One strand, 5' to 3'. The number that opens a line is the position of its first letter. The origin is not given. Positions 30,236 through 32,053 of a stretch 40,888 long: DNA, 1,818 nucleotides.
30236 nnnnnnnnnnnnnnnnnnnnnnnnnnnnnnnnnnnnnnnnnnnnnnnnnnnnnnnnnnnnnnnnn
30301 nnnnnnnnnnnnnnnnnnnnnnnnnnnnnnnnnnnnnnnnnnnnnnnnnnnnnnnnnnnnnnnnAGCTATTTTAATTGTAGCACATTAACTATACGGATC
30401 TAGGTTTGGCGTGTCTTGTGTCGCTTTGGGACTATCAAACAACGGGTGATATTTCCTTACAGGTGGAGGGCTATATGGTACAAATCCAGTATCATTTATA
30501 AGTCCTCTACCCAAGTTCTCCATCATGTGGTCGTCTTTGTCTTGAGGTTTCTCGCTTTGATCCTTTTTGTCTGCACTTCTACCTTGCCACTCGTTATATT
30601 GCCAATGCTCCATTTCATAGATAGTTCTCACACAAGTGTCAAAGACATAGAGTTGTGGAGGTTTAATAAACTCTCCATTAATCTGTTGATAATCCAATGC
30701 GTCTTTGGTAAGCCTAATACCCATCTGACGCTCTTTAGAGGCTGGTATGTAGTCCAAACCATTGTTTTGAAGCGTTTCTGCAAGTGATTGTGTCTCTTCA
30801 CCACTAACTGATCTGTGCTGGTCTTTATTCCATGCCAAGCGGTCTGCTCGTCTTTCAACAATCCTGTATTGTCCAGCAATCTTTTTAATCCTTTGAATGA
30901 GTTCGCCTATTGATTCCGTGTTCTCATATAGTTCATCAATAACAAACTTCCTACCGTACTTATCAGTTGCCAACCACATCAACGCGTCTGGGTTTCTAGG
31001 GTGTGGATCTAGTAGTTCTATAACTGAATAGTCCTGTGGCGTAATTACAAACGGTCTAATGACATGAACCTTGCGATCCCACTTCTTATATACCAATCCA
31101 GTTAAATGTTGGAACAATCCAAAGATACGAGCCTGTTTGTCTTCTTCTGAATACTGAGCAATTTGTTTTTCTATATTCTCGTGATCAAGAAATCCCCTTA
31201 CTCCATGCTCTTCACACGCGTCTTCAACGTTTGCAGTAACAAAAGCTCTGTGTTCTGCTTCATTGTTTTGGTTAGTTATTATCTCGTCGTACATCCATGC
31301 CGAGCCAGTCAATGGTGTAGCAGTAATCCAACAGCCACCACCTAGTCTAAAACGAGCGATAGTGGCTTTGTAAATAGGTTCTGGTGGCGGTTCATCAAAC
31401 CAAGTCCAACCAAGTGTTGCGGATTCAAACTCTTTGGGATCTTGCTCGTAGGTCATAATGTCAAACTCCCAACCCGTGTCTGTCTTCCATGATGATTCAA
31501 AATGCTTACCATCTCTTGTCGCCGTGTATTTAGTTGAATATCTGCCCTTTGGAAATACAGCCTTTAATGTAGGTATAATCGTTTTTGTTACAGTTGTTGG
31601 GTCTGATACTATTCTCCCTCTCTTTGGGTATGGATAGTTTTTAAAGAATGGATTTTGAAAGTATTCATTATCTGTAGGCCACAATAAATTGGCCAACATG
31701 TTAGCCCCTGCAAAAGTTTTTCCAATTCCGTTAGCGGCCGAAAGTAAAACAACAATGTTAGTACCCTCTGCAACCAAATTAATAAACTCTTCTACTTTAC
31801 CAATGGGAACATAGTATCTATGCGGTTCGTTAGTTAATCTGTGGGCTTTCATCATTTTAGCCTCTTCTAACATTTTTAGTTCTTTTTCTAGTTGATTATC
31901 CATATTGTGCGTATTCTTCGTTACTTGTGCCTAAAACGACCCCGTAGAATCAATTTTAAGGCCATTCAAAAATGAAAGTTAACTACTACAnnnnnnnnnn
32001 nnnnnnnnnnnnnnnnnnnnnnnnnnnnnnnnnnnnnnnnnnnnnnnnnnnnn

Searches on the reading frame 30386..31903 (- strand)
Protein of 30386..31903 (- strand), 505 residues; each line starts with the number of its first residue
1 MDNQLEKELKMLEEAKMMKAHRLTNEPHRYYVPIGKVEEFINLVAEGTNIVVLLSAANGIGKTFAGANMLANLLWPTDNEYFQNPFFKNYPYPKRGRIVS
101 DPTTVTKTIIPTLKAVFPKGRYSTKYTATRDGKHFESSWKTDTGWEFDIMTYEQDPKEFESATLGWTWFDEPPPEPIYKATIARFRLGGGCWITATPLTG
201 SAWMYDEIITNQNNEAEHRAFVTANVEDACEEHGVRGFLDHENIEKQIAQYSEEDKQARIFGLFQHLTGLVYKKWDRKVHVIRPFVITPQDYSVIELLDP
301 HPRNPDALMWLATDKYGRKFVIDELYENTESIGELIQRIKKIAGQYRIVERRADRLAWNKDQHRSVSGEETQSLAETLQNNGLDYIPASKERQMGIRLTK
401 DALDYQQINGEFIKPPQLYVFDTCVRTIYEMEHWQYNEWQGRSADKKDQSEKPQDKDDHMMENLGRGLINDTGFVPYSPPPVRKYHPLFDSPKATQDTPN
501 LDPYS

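Call 40: search_protein_families(library=phrogs, proteins=[window:30386-31903:-], max_evalue=0.001)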
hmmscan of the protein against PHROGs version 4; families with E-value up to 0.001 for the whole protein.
window:30386-31903:- (505 aa): 2 families
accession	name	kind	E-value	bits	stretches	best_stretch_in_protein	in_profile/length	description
phrog_5653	-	head and packaging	2.8e-07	31.5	1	268-462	7-171/199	terminase large subunit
phrog_10250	-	head and packaging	0.00034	21.4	0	253-285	7-39/228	terminase large subunit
